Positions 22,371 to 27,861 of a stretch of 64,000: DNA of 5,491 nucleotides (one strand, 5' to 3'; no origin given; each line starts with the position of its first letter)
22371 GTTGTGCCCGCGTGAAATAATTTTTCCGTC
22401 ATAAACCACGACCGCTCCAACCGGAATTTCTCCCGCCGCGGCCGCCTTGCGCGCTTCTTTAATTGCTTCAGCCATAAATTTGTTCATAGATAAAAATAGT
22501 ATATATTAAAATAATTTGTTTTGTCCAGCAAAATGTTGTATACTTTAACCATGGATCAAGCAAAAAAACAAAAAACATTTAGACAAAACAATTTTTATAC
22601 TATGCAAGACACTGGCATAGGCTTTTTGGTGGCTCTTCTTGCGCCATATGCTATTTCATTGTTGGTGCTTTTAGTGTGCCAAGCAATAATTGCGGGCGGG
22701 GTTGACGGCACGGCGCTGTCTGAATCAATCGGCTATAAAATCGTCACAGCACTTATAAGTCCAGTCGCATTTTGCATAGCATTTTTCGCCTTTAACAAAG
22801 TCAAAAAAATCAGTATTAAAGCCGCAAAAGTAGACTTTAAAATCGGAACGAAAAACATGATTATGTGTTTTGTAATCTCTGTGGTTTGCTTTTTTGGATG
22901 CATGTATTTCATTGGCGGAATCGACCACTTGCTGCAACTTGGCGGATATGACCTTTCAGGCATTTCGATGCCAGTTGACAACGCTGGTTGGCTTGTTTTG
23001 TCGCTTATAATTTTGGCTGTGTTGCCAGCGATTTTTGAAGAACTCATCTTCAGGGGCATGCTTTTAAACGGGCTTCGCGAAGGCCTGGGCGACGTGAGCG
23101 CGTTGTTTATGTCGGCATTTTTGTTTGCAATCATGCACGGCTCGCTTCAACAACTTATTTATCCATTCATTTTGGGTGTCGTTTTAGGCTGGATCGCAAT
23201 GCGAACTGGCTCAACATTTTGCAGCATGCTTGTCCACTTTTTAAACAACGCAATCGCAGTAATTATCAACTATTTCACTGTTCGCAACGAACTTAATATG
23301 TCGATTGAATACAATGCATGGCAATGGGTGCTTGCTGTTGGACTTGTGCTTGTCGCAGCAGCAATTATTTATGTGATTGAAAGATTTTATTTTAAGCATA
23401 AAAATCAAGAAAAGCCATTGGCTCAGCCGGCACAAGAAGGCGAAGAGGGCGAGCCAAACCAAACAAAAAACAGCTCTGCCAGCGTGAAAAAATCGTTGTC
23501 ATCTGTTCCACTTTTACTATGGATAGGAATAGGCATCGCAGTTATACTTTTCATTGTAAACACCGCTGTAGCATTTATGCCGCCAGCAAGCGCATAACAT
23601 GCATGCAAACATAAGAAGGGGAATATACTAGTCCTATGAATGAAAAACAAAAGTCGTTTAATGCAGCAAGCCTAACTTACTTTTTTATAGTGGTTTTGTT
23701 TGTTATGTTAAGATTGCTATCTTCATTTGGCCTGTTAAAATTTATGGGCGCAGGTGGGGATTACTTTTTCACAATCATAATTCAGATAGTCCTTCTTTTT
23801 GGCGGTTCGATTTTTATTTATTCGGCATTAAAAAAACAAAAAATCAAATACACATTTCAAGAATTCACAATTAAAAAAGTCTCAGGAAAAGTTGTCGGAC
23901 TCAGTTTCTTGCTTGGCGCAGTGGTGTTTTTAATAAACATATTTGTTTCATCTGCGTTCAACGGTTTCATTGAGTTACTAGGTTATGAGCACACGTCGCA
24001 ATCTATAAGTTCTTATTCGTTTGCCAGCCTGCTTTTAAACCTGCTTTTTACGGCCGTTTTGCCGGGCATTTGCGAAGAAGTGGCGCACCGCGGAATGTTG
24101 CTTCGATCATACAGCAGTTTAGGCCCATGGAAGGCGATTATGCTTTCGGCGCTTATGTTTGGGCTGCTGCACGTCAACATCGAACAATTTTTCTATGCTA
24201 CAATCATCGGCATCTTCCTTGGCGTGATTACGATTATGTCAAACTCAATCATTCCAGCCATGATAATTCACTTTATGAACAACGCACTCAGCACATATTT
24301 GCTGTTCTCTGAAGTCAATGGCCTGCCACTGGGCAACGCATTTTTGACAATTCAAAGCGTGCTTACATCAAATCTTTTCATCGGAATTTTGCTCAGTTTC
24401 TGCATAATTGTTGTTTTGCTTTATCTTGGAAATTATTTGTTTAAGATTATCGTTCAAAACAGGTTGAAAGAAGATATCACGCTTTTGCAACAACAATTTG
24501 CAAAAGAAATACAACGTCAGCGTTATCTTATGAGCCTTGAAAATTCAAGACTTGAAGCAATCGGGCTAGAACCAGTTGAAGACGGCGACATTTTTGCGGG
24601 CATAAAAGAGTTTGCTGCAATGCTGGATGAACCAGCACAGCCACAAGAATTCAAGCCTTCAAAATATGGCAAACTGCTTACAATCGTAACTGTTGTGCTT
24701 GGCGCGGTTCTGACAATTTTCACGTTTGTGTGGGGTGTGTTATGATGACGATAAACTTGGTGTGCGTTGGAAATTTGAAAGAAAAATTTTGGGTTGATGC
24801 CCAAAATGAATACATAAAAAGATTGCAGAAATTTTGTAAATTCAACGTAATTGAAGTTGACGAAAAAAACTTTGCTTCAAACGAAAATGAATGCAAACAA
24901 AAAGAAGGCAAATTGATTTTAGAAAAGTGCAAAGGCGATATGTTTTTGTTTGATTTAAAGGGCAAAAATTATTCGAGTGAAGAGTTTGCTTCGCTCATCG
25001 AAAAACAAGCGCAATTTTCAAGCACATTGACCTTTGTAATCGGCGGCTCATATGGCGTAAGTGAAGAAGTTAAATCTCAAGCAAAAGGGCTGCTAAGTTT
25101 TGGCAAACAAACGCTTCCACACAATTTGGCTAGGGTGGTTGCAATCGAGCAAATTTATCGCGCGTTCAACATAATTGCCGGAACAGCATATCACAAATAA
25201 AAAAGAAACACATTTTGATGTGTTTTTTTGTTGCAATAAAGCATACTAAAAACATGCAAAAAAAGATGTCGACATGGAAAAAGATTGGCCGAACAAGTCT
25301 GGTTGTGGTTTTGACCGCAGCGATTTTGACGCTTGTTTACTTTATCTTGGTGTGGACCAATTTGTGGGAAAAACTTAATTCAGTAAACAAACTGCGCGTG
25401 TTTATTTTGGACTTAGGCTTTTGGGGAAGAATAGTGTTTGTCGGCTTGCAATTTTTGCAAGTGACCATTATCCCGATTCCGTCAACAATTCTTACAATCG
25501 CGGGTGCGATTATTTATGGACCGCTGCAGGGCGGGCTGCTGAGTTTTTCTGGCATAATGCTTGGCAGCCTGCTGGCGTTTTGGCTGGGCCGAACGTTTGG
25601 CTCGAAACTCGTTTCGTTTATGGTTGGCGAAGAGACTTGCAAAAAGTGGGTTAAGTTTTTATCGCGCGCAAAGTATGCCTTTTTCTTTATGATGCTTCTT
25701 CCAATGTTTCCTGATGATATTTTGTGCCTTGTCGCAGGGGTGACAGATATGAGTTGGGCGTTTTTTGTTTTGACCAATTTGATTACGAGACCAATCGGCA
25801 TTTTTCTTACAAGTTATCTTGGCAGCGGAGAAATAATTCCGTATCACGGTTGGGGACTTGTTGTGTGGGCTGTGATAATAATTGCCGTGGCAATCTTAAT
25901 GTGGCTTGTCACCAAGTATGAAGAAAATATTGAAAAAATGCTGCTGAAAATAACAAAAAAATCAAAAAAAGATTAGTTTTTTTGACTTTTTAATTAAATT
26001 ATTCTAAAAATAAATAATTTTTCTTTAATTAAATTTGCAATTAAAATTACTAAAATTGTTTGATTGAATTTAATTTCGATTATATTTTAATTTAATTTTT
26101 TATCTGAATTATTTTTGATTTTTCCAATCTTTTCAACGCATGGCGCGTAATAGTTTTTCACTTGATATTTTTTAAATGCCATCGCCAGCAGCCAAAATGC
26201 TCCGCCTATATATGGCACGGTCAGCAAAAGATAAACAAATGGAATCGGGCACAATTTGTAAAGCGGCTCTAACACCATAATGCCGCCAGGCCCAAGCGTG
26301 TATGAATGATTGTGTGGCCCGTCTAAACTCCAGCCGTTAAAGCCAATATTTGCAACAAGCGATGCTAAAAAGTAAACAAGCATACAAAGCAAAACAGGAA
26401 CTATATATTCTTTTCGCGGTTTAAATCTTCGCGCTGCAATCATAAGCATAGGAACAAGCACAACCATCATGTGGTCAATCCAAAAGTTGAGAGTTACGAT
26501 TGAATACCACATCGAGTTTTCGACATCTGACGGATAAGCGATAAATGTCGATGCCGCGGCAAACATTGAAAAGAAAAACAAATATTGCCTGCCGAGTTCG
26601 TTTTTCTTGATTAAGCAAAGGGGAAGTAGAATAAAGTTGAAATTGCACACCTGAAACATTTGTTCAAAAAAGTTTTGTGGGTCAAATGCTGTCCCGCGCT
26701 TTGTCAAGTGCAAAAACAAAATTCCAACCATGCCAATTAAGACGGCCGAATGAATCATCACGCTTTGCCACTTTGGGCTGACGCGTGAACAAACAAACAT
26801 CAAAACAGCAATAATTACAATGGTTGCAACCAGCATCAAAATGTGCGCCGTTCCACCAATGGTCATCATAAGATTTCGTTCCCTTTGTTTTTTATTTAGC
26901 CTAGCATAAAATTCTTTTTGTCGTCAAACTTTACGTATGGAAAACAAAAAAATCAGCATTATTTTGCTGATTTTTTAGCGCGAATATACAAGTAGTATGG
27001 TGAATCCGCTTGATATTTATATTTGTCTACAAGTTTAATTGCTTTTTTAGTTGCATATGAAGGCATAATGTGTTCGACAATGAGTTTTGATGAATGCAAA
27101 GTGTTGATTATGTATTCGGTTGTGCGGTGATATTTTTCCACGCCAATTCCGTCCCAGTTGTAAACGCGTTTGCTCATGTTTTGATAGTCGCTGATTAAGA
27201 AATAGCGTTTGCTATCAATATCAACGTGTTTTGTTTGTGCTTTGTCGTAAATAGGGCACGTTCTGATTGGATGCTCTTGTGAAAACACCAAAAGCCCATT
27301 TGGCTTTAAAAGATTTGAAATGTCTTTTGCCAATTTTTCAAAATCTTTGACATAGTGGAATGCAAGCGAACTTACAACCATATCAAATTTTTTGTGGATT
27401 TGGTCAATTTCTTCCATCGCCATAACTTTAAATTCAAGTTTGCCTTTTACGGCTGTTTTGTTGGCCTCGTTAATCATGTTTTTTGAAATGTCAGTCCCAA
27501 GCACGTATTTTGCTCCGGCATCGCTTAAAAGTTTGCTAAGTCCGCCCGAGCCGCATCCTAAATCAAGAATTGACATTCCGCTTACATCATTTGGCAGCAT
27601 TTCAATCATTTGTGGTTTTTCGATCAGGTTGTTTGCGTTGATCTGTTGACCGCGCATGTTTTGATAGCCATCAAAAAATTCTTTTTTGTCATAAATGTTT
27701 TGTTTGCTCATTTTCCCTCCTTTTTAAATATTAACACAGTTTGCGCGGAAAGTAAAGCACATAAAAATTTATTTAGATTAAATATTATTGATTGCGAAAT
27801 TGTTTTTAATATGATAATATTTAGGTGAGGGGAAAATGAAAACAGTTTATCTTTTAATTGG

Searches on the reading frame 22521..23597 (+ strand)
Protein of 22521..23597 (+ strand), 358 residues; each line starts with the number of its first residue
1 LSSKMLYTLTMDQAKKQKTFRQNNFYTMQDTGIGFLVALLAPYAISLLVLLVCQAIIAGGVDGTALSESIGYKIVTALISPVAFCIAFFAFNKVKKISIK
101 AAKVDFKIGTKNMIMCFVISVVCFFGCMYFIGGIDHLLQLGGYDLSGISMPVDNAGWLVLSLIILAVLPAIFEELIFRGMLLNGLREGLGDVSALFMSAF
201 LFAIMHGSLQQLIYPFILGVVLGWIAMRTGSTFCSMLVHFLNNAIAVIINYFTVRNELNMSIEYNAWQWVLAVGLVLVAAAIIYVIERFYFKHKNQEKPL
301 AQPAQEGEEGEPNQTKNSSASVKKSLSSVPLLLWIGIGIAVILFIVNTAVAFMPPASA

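Call 54: search_protein_families(library=pfam, proteins=[window:22521-23597:+], max_evalue=0.001)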
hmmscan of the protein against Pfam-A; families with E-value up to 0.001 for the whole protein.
window:22521-23597:+ (358 aa): 2 families
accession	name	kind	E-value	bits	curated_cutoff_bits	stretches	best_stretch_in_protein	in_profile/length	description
PF02517.21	Rce1-like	-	2.6e-21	76.1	22.4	1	157-245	3-93/93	Type II CAAX prenyl endopeptidase Rce1-like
PF19762.4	DUF6249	-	0.0007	20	33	1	272-348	4-79/104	Domain of unknown function (DUF6249)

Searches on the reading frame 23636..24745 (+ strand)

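Call 54: search_protein_families(library=pfam, proteins=[window:23636-24745:+], max_evalue=0.001)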
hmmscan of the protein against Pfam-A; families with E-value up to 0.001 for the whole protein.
window:23636-24745:+ (369 aa): 1 family
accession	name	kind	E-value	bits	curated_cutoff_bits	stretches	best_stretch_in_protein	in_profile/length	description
PF02517.21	Rce1-like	-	5.5e-20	71.9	22.4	1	131-218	3-93/93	Type II CAAX prenyl endopeptidase Rce1-like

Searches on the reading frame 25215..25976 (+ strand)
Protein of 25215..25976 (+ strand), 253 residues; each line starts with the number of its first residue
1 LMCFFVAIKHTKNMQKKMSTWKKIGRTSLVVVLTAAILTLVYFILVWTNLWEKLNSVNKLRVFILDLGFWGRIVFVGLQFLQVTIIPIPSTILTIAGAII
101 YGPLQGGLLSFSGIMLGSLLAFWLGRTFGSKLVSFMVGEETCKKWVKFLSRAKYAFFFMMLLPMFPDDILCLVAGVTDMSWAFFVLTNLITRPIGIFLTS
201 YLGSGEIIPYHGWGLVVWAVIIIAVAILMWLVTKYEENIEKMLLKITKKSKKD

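Call 54: search_protein_families(library=pfam, proteins=[window:25215-25976:+], max_evalue=0.001)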
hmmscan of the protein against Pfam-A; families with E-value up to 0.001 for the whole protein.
window:25215-25976:+ (253 aa): 1 family
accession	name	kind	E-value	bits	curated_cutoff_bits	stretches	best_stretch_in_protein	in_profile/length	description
PF09335.16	VTT_dom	-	1.5e-23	84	33.9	1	88-204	1-122/123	VTT domain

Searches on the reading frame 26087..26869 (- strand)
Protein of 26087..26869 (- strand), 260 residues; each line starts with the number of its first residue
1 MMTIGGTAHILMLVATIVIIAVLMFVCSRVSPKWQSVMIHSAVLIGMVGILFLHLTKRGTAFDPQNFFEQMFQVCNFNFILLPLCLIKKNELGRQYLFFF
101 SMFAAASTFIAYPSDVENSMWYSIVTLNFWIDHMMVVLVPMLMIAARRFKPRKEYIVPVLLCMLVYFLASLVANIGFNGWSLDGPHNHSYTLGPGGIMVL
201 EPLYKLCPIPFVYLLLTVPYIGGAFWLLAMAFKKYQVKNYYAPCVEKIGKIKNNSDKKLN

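Call 54: search_protein_families(library=pfam, proteins=[window:26087-26869:-], max_evalue=0.001)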
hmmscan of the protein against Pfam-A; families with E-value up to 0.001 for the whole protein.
window:26087-26869:- (260 aa): 1 family
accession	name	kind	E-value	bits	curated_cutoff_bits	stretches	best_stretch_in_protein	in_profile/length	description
PF14808.11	TMEM164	-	8e-14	52.1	25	1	6-217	3-206/217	TMEM164 family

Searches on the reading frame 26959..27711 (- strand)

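Call 55: search_protein_families(library=pfam, proteins=[window:26959-27711:-], max_evalue=0.01)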
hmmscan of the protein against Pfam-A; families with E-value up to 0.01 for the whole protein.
window:26959-27711:- (250 aa): 21 families
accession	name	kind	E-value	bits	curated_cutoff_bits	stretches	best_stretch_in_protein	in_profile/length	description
PF08241.18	Methyltransf_11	-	3.3e-21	76.2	21.2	1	49-143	1-95/95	Methyltransferase domain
PF13649.12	Methyltransf_25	-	8.6e-20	71.7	27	1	48-139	1-97/97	Methyltransferase domain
PF13847.12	Methyltransf_31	-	7.3e-19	68.3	27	1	44-147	3-113/145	Methyltransferase domain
PF13489.12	Methyltransf_23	-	9.6e-19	68.1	27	1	37-145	15-118/164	Methyltransferase domain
PF08242.18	Methyltransf_12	-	6.7e-18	65.7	30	1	49-141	1-98/98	Methyltransferase domain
PF06325.19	PrmA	-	7.6e-11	42.5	22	1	44-144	161-259/296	Ribosomal protein L11 methyltransferase (PrmA)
PF05175.20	MTS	-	1.3e-10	41.6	23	1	35-147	23-142/170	Methyltransferase small domain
PF01209.24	Ubie_methyltran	-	7.2e-10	39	20.1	1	36-159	39-166/233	ubiE/COQ5 methyltransferase family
PF05219.18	DREV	-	4.5e-08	33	26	1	42-148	92-191/265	DREV methyltransferase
PF02353.26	CMAS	-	4.9e-08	33.1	27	1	44-143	62-164/273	Mycolic acid cyclopropane synthetase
PF01728.25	FtsJ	-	1.6e-06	28.6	24.1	1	44-126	21-111/181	FtsJ-like methyltransferase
PF05401.17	NodS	-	2.1e-06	28.2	24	1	34-144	33-145/201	Nodulation protein S (NodS)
PF03848.20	TehB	-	2.4e-05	24.3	20.4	1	43-134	29-120/193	Tellurite resistance protein TehB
PF03291.22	mRNA_G-N7_MeTrfase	-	2.6e-05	23.9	26.6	1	27-86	41-103/315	mRNA (guanine-N(7))-methyltransferase domain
PF13679.12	Methyltransf_32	-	3.4e-05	24.3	27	1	35-103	16-88/143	Methyltransferase domain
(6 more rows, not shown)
